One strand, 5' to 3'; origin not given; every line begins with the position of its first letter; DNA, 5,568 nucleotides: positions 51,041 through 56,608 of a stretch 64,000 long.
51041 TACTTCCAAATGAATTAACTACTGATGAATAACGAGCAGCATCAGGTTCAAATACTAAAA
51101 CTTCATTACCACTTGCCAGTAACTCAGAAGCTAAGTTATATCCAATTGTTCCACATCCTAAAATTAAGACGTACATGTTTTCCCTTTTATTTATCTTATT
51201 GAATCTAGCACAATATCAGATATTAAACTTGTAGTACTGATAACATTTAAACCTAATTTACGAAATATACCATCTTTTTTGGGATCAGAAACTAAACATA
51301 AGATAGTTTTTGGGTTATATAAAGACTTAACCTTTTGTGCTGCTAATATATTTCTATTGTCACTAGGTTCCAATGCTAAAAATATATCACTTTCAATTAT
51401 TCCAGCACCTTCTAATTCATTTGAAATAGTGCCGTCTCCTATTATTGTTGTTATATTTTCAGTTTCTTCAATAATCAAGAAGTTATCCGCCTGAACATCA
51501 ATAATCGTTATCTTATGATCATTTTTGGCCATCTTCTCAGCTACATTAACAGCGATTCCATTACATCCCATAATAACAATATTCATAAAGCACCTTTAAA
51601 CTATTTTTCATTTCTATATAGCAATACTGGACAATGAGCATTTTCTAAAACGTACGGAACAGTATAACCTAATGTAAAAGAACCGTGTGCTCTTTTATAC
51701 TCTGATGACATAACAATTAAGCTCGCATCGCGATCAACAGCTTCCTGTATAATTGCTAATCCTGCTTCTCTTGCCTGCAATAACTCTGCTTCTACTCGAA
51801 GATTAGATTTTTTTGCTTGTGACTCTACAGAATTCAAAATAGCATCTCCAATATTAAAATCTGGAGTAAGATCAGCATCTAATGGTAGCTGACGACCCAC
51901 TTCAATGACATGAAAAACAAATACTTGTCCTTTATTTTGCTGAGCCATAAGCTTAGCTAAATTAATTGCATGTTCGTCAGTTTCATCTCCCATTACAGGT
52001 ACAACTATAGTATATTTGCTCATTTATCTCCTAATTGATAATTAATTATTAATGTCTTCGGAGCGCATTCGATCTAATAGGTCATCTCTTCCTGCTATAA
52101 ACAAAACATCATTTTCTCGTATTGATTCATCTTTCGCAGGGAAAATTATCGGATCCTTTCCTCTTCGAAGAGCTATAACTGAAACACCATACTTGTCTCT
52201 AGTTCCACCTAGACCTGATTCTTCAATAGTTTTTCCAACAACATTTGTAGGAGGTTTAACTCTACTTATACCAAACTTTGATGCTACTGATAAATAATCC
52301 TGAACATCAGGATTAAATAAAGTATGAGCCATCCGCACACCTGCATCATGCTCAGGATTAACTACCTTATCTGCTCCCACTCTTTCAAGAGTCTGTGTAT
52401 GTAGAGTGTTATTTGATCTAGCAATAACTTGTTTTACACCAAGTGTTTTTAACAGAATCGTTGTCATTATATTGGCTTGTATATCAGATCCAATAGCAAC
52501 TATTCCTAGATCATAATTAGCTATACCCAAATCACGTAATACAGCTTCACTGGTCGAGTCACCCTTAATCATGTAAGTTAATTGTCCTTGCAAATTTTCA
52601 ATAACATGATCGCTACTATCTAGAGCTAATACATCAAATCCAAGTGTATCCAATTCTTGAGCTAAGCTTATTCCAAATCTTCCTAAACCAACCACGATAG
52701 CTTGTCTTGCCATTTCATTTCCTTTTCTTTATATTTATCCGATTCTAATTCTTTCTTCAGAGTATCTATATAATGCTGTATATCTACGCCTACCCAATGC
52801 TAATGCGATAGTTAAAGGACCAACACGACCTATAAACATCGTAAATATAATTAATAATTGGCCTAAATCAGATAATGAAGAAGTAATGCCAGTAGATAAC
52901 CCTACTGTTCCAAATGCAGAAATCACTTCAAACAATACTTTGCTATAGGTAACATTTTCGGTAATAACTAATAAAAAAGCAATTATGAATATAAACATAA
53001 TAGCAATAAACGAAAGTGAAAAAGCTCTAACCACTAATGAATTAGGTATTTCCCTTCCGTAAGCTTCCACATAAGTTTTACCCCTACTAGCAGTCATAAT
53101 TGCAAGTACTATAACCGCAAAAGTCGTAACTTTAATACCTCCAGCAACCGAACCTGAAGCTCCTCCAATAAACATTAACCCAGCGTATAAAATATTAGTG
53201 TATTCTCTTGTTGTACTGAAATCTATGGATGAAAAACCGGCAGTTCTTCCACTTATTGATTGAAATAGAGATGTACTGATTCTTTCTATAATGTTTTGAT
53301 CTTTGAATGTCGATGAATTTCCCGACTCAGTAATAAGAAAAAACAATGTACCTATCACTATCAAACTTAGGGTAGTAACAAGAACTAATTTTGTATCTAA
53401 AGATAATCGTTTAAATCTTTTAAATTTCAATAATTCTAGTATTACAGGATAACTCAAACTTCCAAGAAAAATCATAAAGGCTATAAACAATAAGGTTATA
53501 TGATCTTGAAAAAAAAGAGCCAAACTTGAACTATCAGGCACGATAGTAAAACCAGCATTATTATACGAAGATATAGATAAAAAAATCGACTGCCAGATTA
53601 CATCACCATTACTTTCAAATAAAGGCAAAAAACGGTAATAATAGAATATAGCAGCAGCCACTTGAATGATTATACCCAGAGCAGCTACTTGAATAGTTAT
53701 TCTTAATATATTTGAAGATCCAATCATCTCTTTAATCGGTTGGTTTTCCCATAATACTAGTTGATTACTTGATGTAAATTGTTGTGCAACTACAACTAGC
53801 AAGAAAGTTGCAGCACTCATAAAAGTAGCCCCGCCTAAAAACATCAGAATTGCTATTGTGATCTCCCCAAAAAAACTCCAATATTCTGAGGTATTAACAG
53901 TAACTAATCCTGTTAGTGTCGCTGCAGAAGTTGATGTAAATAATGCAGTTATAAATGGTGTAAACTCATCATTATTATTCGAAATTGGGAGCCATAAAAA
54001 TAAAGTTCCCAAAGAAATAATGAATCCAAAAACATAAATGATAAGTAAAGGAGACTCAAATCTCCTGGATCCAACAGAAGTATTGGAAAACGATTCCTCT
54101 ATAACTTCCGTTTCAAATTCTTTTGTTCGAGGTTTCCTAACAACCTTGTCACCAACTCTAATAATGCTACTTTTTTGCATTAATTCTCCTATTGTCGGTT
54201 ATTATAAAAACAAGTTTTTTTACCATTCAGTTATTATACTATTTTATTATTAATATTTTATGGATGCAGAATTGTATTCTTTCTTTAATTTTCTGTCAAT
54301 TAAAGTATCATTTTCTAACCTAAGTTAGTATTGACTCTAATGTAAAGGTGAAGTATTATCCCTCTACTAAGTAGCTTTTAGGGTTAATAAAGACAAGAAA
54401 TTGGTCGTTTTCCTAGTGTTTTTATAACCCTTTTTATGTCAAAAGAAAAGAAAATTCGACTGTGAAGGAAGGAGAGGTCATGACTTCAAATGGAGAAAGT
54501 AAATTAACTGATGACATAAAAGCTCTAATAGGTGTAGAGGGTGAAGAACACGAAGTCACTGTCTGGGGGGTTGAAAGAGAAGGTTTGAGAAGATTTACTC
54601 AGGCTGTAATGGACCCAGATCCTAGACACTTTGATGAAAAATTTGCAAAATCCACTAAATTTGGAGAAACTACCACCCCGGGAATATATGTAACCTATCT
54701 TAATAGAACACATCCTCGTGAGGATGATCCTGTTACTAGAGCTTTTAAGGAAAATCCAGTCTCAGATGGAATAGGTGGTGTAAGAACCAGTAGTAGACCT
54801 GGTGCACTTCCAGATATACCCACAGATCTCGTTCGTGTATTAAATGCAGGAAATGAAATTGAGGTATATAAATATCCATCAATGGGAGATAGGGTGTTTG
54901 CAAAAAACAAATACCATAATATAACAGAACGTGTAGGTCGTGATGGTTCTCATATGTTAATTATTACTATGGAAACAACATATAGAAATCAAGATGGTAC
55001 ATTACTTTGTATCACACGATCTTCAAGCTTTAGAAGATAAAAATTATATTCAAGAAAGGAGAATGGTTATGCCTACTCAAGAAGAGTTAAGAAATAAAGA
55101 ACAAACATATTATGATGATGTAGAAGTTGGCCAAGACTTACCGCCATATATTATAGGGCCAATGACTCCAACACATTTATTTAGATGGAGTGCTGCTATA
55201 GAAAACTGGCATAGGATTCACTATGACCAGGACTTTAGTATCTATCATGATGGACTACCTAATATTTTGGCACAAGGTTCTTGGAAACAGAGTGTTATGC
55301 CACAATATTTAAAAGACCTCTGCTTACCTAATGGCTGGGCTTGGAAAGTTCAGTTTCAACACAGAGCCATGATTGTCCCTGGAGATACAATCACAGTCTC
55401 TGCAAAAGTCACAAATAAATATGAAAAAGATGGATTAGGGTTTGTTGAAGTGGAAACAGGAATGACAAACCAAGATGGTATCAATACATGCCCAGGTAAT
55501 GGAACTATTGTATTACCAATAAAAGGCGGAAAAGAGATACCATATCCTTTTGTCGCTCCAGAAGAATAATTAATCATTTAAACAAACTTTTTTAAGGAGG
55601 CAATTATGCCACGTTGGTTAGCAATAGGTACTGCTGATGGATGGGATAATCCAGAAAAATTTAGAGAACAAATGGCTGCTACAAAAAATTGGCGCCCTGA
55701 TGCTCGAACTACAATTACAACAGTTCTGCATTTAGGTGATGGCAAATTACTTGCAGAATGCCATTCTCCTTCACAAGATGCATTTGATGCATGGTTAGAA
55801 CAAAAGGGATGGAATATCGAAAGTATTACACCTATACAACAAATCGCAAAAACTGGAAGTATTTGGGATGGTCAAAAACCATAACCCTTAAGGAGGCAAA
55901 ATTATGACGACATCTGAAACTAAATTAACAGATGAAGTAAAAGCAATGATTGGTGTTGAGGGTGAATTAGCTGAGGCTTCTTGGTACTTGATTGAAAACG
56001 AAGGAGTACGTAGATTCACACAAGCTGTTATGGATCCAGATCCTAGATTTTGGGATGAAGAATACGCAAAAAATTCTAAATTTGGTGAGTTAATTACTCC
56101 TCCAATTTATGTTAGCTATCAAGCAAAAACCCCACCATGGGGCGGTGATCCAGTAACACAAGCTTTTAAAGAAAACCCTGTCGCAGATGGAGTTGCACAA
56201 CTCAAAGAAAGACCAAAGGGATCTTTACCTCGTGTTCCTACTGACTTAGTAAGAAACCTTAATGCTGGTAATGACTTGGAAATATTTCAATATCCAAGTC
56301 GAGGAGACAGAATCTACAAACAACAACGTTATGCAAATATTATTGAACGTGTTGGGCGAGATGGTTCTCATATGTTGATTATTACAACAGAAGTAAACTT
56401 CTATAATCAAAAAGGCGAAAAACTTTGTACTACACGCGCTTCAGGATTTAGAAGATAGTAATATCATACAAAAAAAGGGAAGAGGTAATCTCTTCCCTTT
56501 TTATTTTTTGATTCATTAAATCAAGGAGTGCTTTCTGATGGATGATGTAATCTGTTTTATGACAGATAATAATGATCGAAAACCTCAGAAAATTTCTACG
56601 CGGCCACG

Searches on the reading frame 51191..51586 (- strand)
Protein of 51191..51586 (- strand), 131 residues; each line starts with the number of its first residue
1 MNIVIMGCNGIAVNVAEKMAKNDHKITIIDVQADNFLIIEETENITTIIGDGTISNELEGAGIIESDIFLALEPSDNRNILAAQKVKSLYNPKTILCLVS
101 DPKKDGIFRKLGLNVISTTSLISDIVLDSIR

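Call 57: search_protein_families(library=pfam, proteins=[window:51191-51586:-], max_evalue=0.0001)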
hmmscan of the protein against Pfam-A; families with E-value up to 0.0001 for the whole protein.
window:51191-51586:- (131 aa): 1 family
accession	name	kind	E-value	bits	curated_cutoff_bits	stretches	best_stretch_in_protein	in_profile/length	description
PF02254.24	TrkA_N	-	1.4e-16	61.3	23.8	1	3-116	1-113/116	TrkA-N domain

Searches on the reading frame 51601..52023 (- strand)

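Call 57: search_protein_families(library=pfam, proteins=[window:51601-52023:-], max_evalue=0.0001)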
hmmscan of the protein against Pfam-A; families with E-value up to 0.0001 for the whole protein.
window:51601-52023:- (140 aa): 1 family
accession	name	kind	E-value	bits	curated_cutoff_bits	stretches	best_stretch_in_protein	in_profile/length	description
PF00582.32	Usp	-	1.1e-14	55.6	24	1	5-137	4-141/141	Universal stress protein family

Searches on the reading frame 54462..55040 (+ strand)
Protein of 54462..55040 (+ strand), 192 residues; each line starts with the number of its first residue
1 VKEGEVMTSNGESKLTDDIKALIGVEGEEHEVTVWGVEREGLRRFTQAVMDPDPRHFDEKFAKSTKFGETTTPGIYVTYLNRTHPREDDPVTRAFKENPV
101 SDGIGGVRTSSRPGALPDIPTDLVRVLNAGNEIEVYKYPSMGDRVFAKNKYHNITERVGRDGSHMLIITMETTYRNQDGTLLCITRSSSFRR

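Call 58: search_protein_families(library=pfam, proteins=[window:54462-55040:+], max_evalue=0.0001)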
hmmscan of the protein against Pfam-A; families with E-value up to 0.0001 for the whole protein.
window:54462-55040:+ (192 aa): 1 family
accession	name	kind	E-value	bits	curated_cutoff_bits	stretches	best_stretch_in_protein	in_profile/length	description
PF13452.11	FAS1_DH_region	-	3.5e-14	53.5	22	1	33-183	10-130/132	FAS1-like, dehydratase domain region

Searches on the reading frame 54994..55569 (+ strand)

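Call 58: search_protein_families(library=pfam, proteins=[window:54994-55569:+], max_evalue=0.0001)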
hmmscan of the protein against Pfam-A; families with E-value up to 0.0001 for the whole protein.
window:54994-55569:+ (191 aa): 1 family
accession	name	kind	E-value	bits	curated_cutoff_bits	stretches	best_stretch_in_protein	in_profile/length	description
PF13452.11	FAS1_DH_region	-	9.3e-07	29.5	22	1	120-162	81-126/132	FAS1-like, dehydratase domain region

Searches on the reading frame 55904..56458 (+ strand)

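Call 58: search_protein_families(library=pfam, proteins=[window:55904-56458:+], max_evalue=0.0001)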
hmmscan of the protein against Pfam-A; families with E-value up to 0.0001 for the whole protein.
window:55904-56458:+ (184 aa): 1 family
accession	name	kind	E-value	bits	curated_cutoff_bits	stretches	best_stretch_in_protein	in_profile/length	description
PF13452.11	FAS1_DH_region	-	2.7e-16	60.3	22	1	24-176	8-131/132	FAS1-like, dehydratase domain region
